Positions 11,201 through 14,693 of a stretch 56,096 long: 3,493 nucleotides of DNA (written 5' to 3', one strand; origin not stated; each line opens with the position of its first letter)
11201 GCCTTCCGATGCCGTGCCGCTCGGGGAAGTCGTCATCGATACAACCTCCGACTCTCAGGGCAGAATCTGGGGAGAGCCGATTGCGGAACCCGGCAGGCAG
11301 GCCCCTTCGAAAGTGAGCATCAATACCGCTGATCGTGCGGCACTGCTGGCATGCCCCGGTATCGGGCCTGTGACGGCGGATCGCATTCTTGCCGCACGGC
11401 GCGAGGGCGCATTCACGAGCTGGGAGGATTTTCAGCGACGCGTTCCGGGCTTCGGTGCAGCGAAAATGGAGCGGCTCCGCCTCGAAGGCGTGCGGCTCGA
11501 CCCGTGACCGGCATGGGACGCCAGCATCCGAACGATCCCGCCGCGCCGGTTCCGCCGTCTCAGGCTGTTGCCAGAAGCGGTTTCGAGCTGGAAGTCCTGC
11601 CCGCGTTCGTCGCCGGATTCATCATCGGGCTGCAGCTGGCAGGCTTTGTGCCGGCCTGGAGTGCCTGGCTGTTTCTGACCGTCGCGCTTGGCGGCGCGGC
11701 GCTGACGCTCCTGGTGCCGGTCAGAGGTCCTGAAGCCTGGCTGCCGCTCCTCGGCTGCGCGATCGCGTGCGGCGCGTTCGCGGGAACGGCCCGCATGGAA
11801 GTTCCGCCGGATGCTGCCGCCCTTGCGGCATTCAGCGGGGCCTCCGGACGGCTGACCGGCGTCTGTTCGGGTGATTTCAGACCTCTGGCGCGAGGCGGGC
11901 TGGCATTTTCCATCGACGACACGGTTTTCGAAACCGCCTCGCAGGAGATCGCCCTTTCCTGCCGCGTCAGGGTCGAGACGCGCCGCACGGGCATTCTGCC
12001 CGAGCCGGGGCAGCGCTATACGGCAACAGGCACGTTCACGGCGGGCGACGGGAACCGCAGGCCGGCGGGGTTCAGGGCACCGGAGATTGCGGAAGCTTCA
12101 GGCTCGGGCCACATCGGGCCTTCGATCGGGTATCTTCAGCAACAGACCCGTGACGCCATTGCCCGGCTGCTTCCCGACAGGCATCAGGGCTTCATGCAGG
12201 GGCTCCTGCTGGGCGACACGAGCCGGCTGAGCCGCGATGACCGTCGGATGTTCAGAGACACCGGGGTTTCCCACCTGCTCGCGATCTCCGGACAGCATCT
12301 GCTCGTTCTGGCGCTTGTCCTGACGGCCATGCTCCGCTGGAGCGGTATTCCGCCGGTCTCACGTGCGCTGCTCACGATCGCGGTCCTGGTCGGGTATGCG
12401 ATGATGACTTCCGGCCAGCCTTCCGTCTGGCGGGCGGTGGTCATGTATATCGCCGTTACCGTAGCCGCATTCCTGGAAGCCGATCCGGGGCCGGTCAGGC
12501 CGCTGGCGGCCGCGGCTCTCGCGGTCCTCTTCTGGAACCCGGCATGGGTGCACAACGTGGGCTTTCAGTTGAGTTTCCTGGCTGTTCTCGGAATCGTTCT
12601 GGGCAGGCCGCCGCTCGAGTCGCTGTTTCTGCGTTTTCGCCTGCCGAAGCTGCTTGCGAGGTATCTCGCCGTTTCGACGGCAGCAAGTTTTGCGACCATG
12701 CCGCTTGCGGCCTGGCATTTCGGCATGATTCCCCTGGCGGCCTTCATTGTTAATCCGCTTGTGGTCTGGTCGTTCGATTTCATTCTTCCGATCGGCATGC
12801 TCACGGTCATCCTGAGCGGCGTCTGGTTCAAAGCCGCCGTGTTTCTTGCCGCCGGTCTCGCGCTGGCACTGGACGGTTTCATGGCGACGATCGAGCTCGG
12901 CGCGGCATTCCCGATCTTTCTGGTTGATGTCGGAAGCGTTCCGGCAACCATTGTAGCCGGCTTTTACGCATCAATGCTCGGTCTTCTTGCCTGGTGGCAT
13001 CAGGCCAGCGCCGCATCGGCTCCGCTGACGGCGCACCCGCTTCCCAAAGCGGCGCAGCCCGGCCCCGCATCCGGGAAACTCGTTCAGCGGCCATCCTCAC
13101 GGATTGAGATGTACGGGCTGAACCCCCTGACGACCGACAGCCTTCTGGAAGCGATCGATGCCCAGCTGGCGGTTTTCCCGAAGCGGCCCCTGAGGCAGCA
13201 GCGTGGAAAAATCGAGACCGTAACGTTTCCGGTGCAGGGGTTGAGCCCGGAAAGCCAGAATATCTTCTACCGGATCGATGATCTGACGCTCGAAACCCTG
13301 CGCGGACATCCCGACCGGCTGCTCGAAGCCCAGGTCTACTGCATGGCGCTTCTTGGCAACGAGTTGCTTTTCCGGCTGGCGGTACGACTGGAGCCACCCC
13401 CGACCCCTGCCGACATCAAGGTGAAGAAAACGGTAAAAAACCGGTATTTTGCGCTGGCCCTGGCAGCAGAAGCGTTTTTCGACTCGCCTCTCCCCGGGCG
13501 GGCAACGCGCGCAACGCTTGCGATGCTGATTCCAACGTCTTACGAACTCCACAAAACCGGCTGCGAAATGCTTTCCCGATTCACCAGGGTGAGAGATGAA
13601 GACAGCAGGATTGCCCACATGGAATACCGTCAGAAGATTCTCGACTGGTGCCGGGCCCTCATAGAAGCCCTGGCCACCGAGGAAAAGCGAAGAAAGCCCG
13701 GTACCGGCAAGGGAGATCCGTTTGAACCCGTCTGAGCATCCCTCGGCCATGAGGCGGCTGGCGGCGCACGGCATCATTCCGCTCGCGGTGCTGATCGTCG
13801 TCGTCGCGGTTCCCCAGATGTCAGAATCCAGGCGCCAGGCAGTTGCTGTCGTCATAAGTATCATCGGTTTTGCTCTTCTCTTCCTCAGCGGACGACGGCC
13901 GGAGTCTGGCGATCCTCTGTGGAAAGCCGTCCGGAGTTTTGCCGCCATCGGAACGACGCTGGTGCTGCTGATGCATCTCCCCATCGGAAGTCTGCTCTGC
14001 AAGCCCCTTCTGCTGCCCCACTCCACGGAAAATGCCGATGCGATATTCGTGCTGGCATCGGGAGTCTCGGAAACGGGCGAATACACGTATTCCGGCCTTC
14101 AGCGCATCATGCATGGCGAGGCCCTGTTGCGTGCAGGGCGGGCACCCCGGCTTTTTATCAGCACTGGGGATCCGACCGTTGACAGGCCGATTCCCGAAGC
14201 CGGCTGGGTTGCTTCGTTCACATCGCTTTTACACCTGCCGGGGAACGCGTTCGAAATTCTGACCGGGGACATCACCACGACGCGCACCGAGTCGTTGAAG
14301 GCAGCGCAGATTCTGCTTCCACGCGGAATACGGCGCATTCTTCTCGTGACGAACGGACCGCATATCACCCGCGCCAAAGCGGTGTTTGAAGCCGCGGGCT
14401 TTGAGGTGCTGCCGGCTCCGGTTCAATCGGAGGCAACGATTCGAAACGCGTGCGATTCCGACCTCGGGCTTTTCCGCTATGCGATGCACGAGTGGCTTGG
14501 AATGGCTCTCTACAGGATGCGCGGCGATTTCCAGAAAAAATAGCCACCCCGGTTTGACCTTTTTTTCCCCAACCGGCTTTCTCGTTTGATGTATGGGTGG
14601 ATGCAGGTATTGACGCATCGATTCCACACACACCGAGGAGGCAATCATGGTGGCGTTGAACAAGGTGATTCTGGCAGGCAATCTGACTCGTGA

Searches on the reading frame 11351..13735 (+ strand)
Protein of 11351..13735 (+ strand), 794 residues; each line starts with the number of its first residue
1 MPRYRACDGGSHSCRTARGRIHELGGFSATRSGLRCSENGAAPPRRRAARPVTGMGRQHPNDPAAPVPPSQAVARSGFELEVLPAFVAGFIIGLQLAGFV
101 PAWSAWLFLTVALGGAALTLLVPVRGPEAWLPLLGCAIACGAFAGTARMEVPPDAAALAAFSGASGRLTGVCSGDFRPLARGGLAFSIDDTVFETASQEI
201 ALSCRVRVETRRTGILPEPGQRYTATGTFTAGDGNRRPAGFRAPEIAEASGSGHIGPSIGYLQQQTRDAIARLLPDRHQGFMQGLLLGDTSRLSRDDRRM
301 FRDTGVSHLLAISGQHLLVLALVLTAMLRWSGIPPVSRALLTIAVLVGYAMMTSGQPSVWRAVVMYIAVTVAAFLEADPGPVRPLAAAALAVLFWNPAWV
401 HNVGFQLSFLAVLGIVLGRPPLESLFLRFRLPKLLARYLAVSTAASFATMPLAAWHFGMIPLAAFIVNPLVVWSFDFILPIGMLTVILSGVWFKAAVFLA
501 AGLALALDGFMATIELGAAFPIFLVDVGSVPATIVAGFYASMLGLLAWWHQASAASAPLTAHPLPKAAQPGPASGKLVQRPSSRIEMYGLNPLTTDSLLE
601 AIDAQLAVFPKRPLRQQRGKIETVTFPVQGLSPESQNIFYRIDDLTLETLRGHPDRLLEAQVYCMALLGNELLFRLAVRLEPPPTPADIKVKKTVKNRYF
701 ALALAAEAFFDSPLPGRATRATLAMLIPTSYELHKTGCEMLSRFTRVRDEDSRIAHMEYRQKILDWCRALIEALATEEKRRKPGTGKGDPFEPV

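Call 15: search_protein_families(library=pfam, proteins=[window:11351-13735:+], max_evalue=0.00001)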
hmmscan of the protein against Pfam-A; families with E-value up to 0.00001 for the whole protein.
window:11351-13735:+ (794 aa): 1 family
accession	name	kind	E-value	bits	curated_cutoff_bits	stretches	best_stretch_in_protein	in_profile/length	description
PF03772.21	Competence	-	4.4e-51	174.3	23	1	285-550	1-268/270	Competence protein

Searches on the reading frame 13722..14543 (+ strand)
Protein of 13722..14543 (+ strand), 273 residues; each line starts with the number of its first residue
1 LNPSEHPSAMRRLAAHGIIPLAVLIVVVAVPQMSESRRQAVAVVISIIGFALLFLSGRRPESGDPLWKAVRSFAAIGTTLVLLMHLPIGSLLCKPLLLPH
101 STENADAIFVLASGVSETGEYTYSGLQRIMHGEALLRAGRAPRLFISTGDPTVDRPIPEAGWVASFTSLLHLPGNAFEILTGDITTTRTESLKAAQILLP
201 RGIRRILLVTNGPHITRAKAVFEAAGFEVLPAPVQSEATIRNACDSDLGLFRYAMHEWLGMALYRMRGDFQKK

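Call 15: search_protein_families(library=pfam, proteins=[window:13722-14543:+], max_evalue=0.00001)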
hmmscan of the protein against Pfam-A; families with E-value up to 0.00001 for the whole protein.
window:13722-14543:+ (273 aa): 1 family
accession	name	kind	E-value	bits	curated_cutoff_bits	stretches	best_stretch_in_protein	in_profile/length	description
PF02698.23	DUF218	-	3.2e-16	59.9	27.6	1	106-260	1-133/133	DUF218 domain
